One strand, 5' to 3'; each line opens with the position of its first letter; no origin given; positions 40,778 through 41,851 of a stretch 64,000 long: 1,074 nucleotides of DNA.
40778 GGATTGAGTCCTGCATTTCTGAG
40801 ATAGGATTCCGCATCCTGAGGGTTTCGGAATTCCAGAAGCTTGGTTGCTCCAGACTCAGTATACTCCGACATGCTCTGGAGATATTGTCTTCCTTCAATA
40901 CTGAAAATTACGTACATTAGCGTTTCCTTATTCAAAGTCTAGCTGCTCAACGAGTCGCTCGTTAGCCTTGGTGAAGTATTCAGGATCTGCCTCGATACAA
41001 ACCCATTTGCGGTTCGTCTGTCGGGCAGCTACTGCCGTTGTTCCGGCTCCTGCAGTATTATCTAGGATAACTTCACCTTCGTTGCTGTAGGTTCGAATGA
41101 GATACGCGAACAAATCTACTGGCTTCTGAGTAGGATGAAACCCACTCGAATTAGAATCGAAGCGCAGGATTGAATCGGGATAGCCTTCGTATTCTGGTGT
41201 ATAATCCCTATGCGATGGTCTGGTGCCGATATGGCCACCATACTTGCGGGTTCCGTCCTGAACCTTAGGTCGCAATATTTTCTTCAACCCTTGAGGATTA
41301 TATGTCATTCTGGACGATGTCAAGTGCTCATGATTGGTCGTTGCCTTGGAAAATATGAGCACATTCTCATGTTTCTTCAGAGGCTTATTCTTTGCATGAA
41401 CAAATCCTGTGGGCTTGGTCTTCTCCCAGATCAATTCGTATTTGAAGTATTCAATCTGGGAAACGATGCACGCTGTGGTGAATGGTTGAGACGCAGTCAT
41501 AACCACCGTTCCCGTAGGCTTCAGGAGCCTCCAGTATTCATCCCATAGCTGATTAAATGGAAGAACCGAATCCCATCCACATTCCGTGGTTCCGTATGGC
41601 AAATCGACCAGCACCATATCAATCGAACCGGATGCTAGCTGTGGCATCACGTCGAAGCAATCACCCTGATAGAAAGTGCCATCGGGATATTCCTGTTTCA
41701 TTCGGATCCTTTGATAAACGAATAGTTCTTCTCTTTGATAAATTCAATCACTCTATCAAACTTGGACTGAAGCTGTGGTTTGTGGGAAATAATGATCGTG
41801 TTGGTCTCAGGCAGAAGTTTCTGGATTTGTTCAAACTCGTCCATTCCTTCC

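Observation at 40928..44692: Two paralogous CcrM-like DNA methyltransferases bracket gene 46, with an HNH endonuclease between them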

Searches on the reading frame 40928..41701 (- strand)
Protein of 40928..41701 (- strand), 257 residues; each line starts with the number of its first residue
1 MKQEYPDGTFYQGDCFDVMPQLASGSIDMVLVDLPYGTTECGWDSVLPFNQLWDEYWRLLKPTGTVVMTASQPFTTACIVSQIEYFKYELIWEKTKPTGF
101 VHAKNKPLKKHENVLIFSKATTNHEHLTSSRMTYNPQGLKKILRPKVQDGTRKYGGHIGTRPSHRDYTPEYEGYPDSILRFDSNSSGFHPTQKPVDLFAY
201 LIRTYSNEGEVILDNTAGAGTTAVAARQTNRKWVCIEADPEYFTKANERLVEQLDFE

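Call 4: search_protein_families(library=pfam, proteins=[window:40928-41701:-], max_evalue=0.01)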
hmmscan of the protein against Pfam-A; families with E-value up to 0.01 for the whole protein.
window:40928-41701:- (257 aa): 3 families
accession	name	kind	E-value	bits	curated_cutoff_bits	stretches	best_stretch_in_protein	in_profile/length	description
PF01555.25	N6_N4_Mtase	-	1.9e-26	93.8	26.7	1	27-247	1-220/221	DNA methylase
PF11599.14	AviRa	-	0.0014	18.6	25.7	1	11-72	150-211/232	RRNA methyltransferase AviRa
PF13847.12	Methyltransf_31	-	0.0017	18.5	27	0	3-72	51-113/145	Methyltransferase domain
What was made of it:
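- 40928..41701 (-): MT1: orphan beta-class (PF01555) DNA methyltransferase, 257 aa, of the 'long-linker' subfamily. Its start overlaps the gp46 stop (ATGA). Pfam E 1.9e-26 (call 4).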

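Call 7: search_dna_similar(query=window:40928-41701:-, collection=phages, mode=protein, max_rows=30)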
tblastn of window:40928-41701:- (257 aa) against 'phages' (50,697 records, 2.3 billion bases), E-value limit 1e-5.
Records with a match: 497; places in all: 532; records where one place covers at least 80% of the query: 457.
Best place of each record, by identity: <60% 497.
By first word of the organism name: Vibrio 57; Lactococcus 51; Brucella 41; Synechococcus 37; Flavobacterium 31; Klebsiella 25; Salmonella 20; Escherichia 18; Staphylococcus 14; Pseudomonas 14; and 53 more.
By host as written in the record: - 78; Lactococcus lactis 38; Flavobacterium sp. LMO6 19; Brucella abortus S19 14; Klebsiella pneumoniae 13; Flavobacterium sp. LMO9 12; Synechococcus 10; Escherichia coli 7; and 173 more.
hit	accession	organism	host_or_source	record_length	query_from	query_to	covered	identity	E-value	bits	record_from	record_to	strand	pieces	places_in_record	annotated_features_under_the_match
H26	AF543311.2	Burkholderia phage Bcep781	-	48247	10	255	96%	50.0%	5e-73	247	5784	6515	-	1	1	Bcep781-10: gp10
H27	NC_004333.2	Burkholderia phage Bcep781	Burkholderia cepacia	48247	10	255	96%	50.0%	5e-73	247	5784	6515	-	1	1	Bcep781-10: gp10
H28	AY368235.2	Burkholderia phage Bcep43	-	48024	10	255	96%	50.0%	2e-72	245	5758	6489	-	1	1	Bcep43-10: gp10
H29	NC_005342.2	Burkholderia phage Bcep43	Burkholderia cepacia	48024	10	255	96%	50.0%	2e-72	245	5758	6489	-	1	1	Bcep43-10: gp10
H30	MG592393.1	Vibrio phage 1.007.O._10N.261.55.F9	Vibrio cyclitrophicus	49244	10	250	94%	49.4%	2e-66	228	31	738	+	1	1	DNA methylase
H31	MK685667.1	Klebsiella phage vB_KpnM_IME346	-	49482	13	251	93%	49.2%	6e-71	241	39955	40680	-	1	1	site-specific DNA-methyltransferase | hypothetical protein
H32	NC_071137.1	Klebsiella phage vB_KpnM_IME346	-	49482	13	251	93%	49.2%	6e-71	241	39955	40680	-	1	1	site-specific DNA-methyltransferase | hypothetical protein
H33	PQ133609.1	Klebsiella phage P5026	Klebsiella pneumoniae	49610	13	251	93%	49.2%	6e-71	241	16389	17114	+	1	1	hypothetical protein (x2)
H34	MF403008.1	Agrobacterium phage Atu_ph07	Agrobacterium tumefaciens C58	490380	7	250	95%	47.2%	1e-62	217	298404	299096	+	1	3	adenine-specific methyltransferase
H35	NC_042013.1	Agrobacterium phage Atu_ph07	Agrobacterium tumefaciens C58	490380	7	250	95%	47.2%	1e-62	217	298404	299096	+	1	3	adenine-specific methyltransferase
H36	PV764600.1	Xanthomonas phage PhiXhv-18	Xanthomonas hortorum pv. vitians ...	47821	10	255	96%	46.7%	2e-56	199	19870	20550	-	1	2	methyltransferase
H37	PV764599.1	Xanthomonas phage PhiXhv-7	Xanthomonas hortorum pv. vitians ...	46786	10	255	96%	46.7%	3e-56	199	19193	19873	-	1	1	DNA methyltransferase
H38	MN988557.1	Rhizobium phage RHph_Y52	Rhizobium phaseoli IE6794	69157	10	250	94%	47.5%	2e-64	223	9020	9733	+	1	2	modification DNA-methylase protein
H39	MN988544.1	Rhizobium phage RHph_Y21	Rhizobium phaseoli N841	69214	10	250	94%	47.5%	2e-64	223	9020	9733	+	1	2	modification DNA-methylase protein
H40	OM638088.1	Stenotrophomonas phage CUB19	Stenotrophomonas maltophilia STM-19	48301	9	255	96%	46.0%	6e-66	227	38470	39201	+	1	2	adenine-specific methyltransferase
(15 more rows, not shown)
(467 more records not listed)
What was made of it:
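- Closest known: Orphan beta-class N6_N4 DNA methyltransferases of phages. Same: Identity to Bcep781 gp10 is 50% (call 7).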

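Call 12: find_encoding_contigs(protein=window:40928-41701:-, flank=10000, max_places=10)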
Protein window:40928-41701:- (257 aa): no gene with exactly this product is on record in the collection.

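Call 14: find_homologous_proteins(query=window:40928-41701:-, max_evalue=1e-20)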
Query window:40928-41701:- (257 aa): 7842 proteins with E <= 1e-20 among 8000 candidates; the best 120 are listed.
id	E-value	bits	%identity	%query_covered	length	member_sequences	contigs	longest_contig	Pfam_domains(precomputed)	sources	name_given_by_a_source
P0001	1.5e-177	606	100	100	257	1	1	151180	PF01555.25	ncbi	-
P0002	2.4e-93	330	56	97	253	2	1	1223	PF01555.25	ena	-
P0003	4.5e-93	329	56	95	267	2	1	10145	PF01555.25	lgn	-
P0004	4.9e-93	329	58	95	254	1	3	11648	PF01555.25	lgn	-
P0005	6.9e-93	329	59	97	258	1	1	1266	PF01555.25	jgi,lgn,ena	jgi:site-specific DNA-methyltransferase (adenine-specific)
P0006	1.9e-92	327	56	96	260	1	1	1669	PF01555.25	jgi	jgi:site-specific DNA-methyltransferase (adenine-specific)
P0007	3.2e-92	327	56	98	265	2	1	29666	PF01555.25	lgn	-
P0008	3.9e-92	326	55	95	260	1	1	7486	PF01555.25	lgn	-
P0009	9.1e-92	325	56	96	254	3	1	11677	PF01555.25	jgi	jgi:site-specific DNA-methyltransferase (adenine-specific)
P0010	2.4e-91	324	57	97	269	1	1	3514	PF01555.25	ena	-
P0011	5.5e-91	323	56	95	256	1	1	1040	PF01555.25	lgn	-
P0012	2.1e-90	321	55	97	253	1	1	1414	PF01555.25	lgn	-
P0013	5.4e-90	319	57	96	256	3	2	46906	PF01555.25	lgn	-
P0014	5.6e-90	319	55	96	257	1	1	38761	PF01555.25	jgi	-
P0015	8.2e-90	319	60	94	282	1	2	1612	PF01555.25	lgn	-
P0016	1.3e-89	318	58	97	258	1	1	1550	PF01555.25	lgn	-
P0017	2.0e-89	317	56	98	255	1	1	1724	PF01555.25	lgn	-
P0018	2.6e-89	317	58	96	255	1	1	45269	PF01555.25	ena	-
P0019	1.6e-87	311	56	95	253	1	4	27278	PF01555.25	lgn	-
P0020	4.9e-87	310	56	95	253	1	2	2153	PF01555.25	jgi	-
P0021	2.8e-86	307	56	94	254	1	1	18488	PF01555.25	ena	-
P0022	6.1e-86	306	56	93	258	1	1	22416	PF01555.25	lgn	-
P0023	7.6e-86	306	56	94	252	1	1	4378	PF01555.25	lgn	-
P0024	1.6e-85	305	57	94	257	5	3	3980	PF01555.25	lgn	-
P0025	1.8e-85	305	51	96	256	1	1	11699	PF01555.25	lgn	-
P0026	2.6e-85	304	54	95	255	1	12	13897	PF01555.25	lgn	-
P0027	2.8e-85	304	55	94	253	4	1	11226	PF01555.25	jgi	-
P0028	2.9e-85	304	54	96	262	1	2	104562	PF01555.25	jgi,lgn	-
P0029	3.2e-85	304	54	96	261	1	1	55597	PF01555.25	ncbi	-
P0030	4.8e-85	303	55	95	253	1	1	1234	PF01555.25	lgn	-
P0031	6.7e-85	303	54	96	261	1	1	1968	PF01555.25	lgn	-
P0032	9.2e-85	302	56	99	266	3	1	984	PF01555.25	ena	-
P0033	1.2e-84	302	54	95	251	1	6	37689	PF01555.25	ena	-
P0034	1.3e-84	302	55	94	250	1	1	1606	PF13649.13,PF01555.25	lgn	-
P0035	1.5e-84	301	56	95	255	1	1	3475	PF01555.25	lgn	-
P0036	1.5e-84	301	55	94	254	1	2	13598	PF01555.25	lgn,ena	-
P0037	1.7e-84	301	54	96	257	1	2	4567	PF01555.25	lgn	-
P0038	2.7e-84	301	53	100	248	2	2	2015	PF01555.25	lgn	-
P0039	2.9e-84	301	57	95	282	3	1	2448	PF01555.25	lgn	-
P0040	6.0e-84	300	55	96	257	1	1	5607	PF01555.25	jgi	-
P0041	6.4e-84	299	54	95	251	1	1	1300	PF01555.25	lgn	-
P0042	6.9e-84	299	52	95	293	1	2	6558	PF01555.25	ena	-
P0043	7.3e-84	299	53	94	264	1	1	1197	PF01555.25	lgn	-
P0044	8.1e-84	299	57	90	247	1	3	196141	PF01555.25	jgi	jgi:site-specific DNA-methyltransferase (adenine-specific)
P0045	9.5e-84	299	58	95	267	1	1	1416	PF01555.25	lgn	-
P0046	1.5e-83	298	54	94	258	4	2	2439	PF01170.25,PF01555.25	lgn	-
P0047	1.7e-83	298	56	93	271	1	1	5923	PF01555.25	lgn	-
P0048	2.2e-83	298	54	95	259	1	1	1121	PF01555.25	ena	-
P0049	2.4e-83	298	56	94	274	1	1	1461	PF01170.25,PF01555.25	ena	-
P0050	2.7e-83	297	53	96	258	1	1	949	PF01555.25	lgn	-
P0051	3.9e-83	297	53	96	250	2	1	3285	PF01555.25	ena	-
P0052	4.8e-83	297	55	95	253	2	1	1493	PF01555.25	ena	-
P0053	5.3e-83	296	53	95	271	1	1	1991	PF01555.25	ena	-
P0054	5.8e-83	296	54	94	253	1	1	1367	PF01555.25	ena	-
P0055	5.8e-83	296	53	94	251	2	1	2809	PF01555.25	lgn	-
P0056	7.0e-83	296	54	95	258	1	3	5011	PF01555.25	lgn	-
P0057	7.7e-83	296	51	96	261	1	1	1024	PF01555.25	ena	-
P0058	1.1e-82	295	54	94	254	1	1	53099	PF01555.25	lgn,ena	-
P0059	1.5e-82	295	55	93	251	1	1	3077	PF01555.25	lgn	-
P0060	1.7e-82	295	54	94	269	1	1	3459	PF01555.25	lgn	-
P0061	1.8e-82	295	54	95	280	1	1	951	PF01555.25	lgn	-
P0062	2.2e-82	294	52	96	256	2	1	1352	PF01555.25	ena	-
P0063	2.9e-82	294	54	90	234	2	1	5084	PF01555.25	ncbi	ncbi:MAG: site-specific DNA-methyltransferase [Anaerolineaceae bacterium]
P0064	4.7e-82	293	56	95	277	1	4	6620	PF01555.25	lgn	-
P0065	4.8e-82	293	53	95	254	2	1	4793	PF01555.25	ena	-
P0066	5.3e-82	293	55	94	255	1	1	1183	PF01555.25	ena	-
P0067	8.3e-82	292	54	95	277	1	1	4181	PF01555.25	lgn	-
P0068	1.2e-81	292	51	94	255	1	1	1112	PF01555.25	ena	-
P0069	1.2e-81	292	53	95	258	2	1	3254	PF01555.25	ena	-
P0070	1.4e-81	292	53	91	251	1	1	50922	PF13649.13,PF01555.25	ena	-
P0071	2.1e-81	291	52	96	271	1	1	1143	PF01555.25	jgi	jgi:site-specific DNA-methyltransferase (adenine-specific)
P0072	2.1e-81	291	55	93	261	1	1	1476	PF01555.25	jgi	jgi:site-specific DNA-methyltransferase (adenine-specific)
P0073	2.2e-81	291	57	95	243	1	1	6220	PF01555.25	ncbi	-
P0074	3.1e-81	291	54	94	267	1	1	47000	PF01555.25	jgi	jgi:site-specific DNA-methyltransferase (adenine-specific)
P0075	3.5e-81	290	53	94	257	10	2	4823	PF01555.25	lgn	-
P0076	3.7e-81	290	52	94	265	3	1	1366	PF01555.25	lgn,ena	-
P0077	4.1e-81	290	53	94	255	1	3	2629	PF01170.25,PF01555.25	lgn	-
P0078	4.1e-81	290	53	94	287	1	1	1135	PF01555.25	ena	-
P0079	4.4e-81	290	54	94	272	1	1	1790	PF01555.25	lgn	-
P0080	4.9e-81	290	54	95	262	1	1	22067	PF01555.25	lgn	-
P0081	5.1e-81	290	50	95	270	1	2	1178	PF01555.25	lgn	-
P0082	5.7e-81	290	54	95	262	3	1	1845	PF01555.25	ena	-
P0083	5.8e-81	290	51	96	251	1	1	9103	PF01555.25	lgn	-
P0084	7.8e-81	289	56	93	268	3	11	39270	PF01555.25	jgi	jgi:site-specific DNA-methyltransferase (adenine-specific)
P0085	9.0e-81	289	54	93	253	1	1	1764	PF01555.25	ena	-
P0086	1.0e-80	289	51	94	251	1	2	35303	PF01555.25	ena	-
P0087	1.0e-80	289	55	93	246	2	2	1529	PF01555.25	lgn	-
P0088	1.2e-80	289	53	95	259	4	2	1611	PF01555.25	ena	-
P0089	1.3e-80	289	51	99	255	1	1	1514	PF01555.25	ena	-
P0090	1.6e-80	288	53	94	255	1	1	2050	PF01555.25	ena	-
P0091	2.5e-80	288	54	94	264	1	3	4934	PF01555.25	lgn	-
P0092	3.0e-80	287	52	94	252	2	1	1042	PF01555.25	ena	-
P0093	3.0e-80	287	54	94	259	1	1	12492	PF01555.25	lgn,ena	-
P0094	3.2e-80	287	53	94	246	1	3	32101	PF01555.25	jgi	jgi:site-specific DNA-methyltransferase (adenine-specific)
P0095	3.7e-80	287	51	96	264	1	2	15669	PF01555.25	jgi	jgi:site-specific DNA-methyltransferase (adenine-specific)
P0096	3.9e-80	287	55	95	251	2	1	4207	PF01555.25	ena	-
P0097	4.0e-80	287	53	95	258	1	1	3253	PF01555.25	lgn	-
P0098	4.2e-80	287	49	98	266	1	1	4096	PF01555.25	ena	-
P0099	4.2e-80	287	49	94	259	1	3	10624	PF01555.25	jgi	jgi:site-specific DNA-methyltransferase (adenine-specific)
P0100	5.0e-80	287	52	93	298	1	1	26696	PF13649.13,PF08241.19,PF01555.25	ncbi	-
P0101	5.3e-80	287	53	97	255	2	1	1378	PF01555.25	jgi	-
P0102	5.9e-80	286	52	96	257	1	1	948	PF01555.25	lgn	-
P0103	6.3e-80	286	53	95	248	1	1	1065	PF13847.13,PF01555.25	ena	-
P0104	6.8e-80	286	52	93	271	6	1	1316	PF01555.25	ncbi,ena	-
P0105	9.3e-80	286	53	93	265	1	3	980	PF01555.25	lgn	-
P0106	1.1e-79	286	55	95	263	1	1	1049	PF01555.25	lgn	-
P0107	1.4e-79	285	53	93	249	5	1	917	PF01555.25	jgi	-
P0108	1.5e-79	285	52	94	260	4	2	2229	PF13847.13,PF01555.25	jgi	jgi:site-specific DNA-methyltransferase (adenine-specific)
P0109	1.6e-79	285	53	93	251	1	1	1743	PF01555.25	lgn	-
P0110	1.8e-79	285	50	95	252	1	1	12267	PF01555.25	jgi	-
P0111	2.6e-79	284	53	95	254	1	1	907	PF13847.13,PF03602.22,PF01555.25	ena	-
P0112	3.6e-79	284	51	95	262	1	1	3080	PF01555.25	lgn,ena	-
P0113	3.7e-79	284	53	95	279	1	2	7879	PF01555.25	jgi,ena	-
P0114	4.0e-79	284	51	93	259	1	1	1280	PF01555.25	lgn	-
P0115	4.6e-79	284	52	93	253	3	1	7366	PF01555.25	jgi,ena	-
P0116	4.6e-79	283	51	94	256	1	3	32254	PF01555.25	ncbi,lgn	-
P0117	5.8e-79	283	52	95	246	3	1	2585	PF01555.25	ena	-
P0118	6.2e-79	283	52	95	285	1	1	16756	PF01555.25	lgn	-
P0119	6.3e-79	283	50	93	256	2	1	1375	PF01555.25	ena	-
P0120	8.5e-79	283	49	95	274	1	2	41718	PF01555.25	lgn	-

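Call 15: search_solved_structures(query=window:40928-41701:-, max_evalue=0.001, show_alignments=2)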
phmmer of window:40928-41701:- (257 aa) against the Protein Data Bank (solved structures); distinct sequences matched with E-value up to 0.001: 13.
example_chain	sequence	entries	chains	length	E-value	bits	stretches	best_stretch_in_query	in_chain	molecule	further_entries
1g60_A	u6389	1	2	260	1.2e-16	64.1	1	10-253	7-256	Adenine-specific Methyltransferase MboIIA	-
6pbd_A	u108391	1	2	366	9.5e-14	54.6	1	186-252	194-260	Modification methylase CcrMI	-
1nw8_A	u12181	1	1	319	5.7e-13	52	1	13-243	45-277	MODIFICATION METHYLASE RSRI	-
1eg2_A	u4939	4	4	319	1e-12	51.1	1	13-243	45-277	MODIFICATION METHYLASE RSRI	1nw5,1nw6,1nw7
9c3u_A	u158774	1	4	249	8.1e-10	41.7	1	19-250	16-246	Methyltransferase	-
8urk_A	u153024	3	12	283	9.9e-10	41.4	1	17-250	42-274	Methyltransferase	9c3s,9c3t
2zie_A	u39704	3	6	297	1.7e-09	40.6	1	183-253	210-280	Putative modification methylase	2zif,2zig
5hek_A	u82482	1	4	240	4e-09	39.4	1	188-250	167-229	Adenine specific DNA methyltransferase (DpnA)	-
5hfj_A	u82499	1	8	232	5.4e-09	39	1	188-250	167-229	Adenine specific DNA methyltransferase (DpnA)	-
8s9m_A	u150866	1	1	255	2.3e-08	36.9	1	150-251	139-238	DNA cytosine-N4 methyltransferase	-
8s9n_A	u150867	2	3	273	2.7e-08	36.7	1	150-251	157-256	DNA cytosine-N4 methyltransferase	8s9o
1boo_A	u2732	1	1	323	2.8e-06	30.1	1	188-249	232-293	PROTEIN (N-4 CYTOSINE-SPECIFIC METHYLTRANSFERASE PVU II)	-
8vyd_A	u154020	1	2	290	0.00053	22.6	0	205-243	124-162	SAM-dependent methyltransferase, UPF0020 family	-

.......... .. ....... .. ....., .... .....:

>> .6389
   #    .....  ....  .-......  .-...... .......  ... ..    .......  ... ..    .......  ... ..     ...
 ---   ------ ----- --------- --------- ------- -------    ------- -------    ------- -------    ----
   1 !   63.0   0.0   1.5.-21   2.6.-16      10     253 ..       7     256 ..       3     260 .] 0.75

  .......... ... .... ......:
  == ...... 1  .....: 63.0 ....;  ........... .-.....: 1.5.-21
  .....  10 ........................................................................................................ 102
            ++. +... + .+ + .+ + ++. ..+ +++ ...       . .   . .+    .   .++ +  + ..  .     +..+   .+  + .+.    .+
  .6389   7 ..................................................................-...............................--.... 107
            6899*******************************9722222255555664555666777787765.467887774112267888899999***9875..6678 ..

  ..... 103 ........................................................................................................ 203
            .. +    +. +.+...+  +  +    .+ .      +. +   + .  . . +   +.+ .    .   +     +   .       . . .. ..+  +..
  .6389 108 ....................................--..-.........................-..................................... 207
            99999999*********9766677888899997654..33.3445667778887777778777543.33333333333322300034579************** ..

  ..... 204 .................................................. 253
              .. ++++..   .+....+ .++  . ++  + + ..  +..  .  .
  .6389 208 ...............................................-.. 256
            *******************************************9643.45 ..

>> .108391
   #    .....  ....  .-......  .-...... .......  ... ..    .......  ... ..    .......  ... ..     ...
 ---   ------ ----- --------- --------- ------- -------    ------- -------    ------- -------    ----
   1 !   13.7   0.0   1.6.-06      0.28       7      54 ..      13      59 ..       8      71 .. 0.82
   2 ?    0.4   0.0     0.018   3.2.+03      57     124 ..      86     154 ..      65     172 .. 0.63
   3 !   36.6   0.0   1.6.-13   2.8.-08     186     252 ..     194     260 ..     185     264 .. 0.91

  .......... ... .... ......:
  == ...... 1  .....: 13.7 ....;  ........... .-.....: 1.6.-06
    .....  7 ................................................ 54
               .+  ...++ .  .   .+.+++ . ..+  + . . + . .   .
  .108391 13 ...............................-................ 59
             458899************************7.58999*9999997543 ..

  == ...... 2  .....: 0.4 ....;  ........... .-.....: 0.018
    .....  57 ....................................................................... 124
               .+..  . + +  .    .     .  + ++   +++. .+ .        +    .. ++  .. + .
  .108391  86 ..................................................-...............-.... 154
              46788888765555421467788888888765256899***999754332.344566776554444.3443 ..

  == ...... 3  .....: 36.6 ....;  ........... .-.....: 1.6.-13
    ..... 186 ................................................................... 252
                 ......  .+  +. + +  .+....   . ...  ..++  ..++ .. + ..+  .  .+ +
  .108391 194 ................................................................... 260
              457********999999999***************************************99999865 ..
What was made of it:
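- On CcrM (GANTC) equivalog: The 6PBD chain is 366 residues (call 15).
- Closest known: CcrM. Different: There is no C-terminal extension (257/248 aa, against a 366-residue CcrM chain, call 15).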

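Call 18: find_encoding_contigs(protein=P0038, flank=10000, max_places=10)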
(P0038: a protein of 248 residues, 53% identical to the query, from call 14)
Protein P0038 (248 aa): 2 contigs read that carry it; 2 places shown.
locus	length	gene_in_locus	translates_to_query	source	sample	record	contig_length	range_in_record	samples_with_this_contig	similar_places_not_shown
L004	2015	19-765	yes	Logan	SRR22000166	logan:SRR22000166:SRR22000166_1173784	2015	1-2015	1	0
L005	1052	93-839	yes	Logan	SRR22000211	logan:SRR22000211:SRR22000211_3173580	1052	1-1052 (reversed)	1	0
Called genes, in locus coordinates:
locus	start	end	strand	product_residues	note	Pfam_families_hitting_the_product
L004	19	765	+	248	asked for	PF01555:N6_N4_Mtase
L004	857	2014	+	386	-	?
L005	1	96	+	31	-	?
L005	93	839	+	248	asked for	PF01555:N6_N4_Mtase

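Call 34: search_protein_families(library=ncbifam, proteins=[window:40928-41701:-], max_evalue=0.01)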
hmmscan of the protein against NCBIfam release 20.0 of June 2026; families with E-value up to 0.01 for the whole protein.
window:40928-41701:- (257 aa): 4 families
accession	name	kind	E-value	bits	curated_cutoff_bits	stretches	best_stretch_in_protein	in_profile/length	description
NF050803.1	DnaMtaseCcrMCaul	equivalog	6.8e-20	71.3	830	1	184-252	181-249/350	adenine-specific DNA-methyltransferase CcrM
NF008572.0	PRK11524.1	equivalog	9e-17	61.1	292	1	9-250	16-256/294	adenine-specific DNA-methyltransferase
NF010253.0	PRK13699.1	subfamily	4.9e-16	59.1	244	1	178-251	133-206/226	DNA methyltransferase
TIGR03704.1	PrmC_rel_meth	equivalog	0.0099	15.3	248.8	0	8-40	135-167/251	putative protein N(5)-glutamine methyltransferase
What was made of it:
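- Closest known: CcrM. Same: The C-terminal AdoMet-binding part aligns (calls 15, 34).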

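Call 35: search_protein_families(library=phrogs, proteins=[window:40928-41701:-], max_evalue=0.001)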
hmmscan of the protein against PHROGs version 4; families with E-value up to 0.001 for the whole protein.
window:40928-41701:- (257 aa): 13 families
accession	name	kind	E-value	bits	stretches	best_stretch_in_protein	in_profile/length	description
phrog_67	-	other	4.7e-70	238.5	1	8-250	124-343/743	DNA methyltransferase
phrog_12862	-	unknown function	2.9e-45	154.8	1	10-146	5-131/149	-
phrog_18293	-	other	1.5e-34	119.5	1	162-252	18-109/119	methyltransferase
phrog_3008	-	other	1.7e-21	77.6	1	187-253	148-214/244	DNA methyltransferase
phrog_498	-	other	2.1e-20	73.8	1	85-252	296-422/633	DNA methyltransferase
phrog_6025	-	other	2e-12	48.1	1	10-105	14-119/192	DNA methyltransferase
phrog_23148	-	unknown function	8.7e-12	46.4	1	183-250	79-146/165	-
phrog_23085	-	unknown function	2.8e-10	41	1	186-252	41-107/138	-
phrog_8769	-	other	6.1e-10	39.8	1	208-250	11-53/71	methyltransferase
phrog_6952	-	other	8.1e-08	33.3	1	187-249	112-174/181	DNA methyltransferase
phrog_16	-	DNA, RNA and nucleotide metabolism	1.5e-06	27.8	1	188-247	847-906/986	DNA helicase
phrog_12517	-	unknown function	0.00013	22.2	0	100-252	22-148/316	-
phrog_18146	-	other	0.00088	19.3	0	194-240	54-101/452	DNA methyltransferase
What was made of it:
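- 40928..41701 (-): PHROG 67 E 5e-70 (call 35).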

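Call 38: find_encoding_contigs(protein=P0044, flank=6000, max_places=2)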
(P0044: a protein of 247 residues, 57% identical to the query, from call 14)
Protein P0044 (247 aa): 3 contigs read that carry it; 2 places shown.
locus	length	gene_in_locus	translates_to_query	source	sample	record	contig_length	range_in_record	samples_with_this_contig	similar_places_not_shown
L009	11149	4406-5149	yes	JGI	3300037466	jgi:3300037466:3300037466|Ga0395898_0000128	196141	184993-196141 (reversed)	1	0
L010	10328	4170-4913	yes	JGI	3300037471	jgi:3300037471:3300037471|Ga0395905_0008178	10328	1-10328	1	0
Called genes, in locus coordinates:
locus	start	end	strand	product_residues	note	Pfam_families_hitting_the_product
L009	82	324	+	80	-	-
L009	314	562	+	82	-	-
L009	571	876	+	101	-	-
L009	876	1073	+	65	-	-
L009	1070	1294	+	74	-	-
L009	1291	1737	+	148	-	-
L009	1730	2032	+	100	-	-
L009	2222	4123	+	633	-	-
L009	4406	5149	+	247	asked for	PF01555:N6_N4_Mtase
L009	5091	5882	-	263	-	-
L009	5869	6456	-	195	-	-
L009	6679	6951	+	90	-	-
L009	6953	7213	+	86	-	-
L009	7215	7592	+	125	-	PF19698:DUF6197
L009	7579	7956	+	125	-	PF19698:DUF6197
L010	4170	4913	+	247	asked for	PF01555:N6_N4_Mtase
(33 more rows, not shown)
